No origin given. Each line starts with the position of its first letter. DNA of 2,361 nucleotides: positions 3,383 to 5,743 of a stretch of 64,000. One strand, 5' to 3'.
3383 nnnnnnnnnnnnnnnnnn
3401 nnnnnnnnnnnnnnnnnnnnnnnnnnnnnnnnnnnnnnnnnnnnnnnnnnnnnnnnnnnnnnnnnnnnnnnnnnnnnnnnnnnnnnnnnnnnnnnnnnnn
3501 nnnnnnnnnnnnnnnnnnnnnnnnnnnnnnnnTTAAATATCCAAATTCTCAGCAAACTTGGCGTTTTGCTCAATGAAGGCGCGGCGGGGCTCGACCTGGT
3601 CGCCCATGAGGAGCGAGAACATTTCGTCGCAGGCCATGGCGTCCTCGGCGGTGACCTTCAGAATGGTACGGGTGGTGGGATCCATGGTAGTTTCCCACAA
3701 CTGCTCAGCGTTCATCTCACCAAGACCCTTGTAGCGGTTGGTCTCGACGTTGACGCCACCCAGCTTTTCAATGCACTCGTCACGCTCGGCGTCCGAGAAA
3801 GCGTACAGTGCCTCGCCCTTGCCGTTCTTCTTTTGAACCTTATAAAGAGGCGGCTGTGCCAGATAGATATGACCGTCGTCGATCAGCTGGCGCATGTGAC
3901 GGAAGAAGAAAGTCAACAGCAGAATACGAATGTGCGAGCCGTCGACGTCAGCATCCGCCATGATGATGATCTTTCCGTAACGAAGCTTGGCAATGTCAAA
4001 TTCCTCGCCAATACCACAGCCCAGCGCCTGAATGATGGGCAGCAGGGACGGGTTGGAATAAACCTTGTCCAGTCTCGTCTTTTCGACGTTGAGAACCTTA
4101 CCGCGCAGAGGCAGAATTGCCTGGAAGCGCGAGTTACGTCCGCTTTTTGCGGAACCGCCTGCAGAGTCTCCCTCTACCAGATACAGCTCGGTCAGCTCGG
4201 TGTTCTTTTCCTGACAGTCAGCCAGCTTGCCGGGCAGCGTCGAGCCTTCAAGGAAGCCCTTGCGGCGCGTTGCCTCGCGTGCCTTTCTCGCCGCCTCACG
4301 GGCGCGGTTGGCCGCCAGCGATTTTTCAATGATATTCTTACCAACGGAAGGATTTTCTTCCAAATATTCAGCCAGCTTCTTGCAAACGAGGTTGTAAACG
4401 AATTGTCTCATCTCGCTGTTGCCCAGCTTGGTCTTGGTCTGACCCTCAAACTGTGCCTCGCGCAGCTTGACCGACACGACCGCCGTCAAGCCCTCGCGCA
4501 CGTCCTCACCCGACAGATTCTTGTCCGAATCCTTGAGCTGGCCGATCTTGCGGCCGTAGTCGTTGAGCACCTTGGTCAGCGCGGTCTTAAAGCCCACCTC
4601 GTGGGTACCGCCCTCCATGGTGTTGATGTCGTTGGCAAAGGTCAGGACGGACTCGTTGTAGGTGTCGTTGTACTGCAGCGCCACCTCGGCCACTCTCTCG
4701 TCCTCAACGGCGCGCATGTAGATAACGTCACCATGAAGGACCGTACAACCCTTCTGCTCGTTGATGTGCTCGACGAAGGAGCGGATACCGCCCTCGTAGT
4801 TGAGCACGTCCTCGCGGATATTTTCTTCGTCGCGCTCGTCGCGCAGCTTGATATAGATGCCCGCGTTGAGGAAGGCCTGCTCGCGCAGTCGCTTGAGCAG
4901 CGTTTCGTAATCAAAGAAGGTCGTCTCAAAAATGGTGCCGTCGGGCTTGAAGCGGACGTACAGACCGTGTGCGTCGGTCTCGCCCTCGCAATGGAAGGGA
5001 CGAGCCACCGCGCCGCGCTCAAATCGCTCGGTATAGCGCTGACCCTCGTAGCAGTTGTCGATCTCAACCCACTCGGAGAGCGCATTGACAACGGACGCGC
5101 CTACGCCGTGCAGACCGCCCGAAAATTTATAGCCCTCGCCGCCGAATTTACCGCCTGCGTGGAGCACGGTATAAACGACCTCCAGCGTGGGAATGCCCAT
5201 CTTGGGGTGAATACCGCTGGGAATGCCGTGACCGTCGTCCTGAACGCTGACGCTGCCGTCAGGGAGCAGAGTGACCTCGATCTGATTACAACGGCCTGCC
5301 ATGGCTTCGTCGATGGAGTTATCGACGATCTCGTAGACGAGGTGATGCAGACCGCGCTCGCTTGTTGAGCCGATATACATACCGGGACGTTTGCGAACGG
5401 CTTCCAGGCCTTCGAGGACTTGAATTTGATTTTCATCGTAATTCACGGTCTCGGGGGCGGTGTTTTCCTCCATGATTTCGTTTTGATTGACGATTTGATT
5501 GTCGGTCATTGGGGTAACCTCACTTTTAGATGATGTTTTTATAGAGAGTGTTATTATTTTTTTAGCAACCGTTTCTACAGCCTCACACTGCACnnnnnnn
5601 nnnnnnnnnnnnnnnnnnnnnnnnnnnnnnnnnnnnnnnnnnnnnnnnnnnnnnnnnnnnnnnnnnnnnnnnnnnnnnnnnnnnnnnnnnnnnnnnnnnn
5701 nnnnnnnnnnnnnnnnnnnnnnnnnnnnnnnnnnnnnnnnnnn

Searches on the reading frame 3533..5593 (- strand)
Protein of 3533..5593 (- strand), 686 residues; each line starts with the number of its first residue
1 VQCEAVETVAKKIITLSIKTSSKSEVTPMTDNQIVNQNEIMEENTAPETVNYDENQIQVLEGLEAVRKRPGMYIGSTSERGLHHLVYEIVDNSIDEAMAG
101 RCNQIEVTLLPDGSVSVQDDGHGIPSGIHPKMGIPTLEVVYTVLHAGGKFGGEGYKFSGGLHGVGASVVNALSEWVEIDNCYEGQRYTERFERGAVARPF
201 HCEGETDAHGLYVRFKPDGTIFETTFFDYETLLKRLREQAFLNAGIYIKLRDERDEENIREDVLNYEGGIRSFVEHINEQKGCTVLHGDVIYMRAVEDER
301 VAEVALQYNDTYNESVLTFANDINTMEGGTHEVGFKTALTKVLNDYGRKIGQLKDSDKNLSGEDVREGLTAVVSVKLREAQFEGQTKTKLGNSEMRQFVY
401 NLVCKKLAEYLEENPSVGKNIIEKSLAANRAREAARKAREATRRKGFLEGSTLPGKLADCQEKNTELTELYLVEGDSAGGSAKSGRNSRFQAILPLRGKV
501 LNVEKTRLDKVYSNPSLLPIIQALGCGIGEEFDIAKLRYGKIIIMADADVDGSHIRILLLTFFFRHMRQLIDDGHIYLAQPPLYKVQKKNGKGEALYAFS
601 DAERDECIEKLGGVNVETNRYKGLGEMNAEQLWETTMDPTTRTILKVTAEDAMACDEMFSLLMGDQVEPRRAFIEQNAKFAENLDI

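Call 36: search_protein_families(library=pfam, proteins=[window:3533-5593:-], max_evalue=0.01)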
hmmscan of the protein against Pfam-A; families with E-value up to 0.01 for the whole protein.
window:3533-5593:- (686 aa): 5 families
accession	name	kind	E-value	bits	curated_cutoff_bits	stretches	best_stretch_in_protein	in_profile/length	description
PF00204.31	DNA_gyraseB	-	1.9e-57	194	27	1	269-440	1-172/173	DNA gyrase B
PF00986.26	DNA_gyraseB_C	-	1.9e-29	102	29.8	1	615-675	3-63/63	DNA gyrase B subunit, carboxyl terminus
PF01751.28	Toprim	-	7.4e-17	61.7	23.1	1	469-580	1-95/96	Toprim domain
PF02518.31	HATPase_c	-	1.2e-13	51.9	26.4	1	79-175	3-86/111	Histidine kinase-, DNA gyrase B-, and HSP90-like ATPase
PF13589.12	HATPase_c_3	-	0.0013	19.2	25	1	85-126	6-47/137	Histidine kinase-, DNA gyrase B-, and HSP90-like ATPase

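Call 42: find_encoding_contigs(protein=window:3533-5509:-, flank=4000, max_places=10)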
Protein window:3533-5509:- (658 aa): 18 contigs read that carry it; 10 places shown.
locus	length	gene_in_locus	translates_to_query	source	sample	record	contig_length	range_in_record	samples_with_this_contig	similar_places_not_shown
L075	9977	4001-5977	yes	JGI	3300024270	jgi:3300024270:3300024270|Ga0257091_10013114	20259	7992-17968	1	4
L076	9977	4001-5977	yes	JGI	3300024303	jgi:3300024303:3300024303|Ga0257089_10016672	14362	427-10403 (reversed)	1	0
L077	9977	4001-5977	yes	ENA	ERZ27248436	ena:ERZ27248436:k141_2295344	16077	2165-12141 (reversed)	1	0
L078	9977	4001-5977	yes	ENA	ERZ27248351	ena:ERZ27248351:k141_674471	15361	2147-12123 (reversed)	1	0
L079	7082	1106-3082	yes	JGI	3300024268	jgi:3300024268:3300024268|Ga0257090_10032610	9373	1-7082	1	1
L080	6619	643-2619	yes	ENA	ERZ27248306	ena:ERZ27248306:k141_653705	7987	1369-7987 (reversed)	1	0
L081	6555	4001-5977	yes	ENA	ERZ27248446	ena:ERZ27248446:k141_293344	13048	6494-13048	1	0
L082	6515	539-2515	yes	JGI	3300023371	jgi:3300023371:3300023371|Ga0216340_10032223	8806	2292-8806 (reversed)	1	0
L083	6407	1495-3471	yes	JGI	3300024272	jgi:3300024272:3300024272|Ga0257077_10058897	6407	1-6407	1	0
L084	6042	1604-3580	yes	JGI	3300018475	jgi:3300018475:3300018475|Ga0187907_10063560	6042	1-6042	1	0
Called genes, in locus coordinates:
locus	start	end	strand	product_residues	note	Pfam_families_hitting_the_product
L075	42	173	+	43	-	-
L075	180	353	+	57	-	-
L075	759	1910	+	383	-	PF00712:DNA_pol3_beta, PF02767:DNA_pol3_beta_2, PF02768:DNA_pol3_beta_3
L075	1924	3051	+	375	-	PF02463:SMC_N, PF13175:AAA_15, PF13476:AAA_23, PF13304:AAA_21 (faint)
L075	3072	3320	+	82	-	-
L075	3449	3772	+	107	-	-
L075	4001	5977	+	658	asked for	PF02518:HATPase_c, PF00204:DNA_gyraseB, PF01751:Toprim, PF00986:DNA_gyraseB_C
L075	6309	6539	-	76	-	-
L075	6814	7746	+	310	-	PF04085:MreC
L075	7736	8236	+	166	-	-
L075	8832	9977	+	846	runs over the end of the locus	PF00521:DNA_topoisoIV, PF03989:DNA_gyraseA_C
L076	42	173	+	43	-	-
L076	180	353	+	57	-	-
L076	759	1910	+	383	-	PF00712:DNA_pol3_beta, PF02767:DNA_pol3_beta_2, PF02768:DNA_pol3_beta_3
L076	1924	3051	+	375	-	PF02463:SMC_N, PF13175:AAA_15, PF13476:AAA_23, PF13304:AAA_21 (faint)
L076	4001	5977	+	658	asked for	PF02518:HATPase_c, PF00204:DNA_gyraseB, PF01751:Toprim, PF00986:DNA_gyraseB_C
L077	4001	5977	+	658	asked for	PF02518:HATPase_c, PF00204:DNA_gyraseB, PF01751:Toprim, PF00986:DNA_gyraseB_C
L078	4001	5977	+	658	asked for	PF02518:HATPase_c, PF00204:DNA_gyraseB, PF01751:Toprim, PF00986:DNA_gyraseB_C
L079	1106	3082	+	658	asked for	PF02518:HATPase_c, PF00204:DNA_gyraseB, PF01751:Toprim, PF00986:DNA_gyraseB_C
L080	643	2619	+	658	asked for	PF02518:HATPase_c, PF00204:DNA_gyraseB, PF01751:Toprim, PF00986:DNA_gyraseB_C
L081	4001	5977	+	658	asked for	PF02518:HATPase_c, PF00204:DNA_gyraseB, PF01751:Toprim, PF00986:DNA_gyraseB_C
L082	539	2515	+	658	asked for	PF02518:HATPase_c, PF00204:DNA_gyraseB, PF01751:Toprim, PF00986:DNA_gyraseB_C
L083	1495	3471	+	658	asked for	PF02518:HATPase_c, PF00204:DNA_gyraseB, PF01751:Toprim, PF00986:DNA_gyraseB_C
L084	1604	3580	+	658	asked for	PF02518:HATPase_c, PF00204:DNA_gyraseB, PF01751:Toprim, PF00986:DNA_gyraseB_C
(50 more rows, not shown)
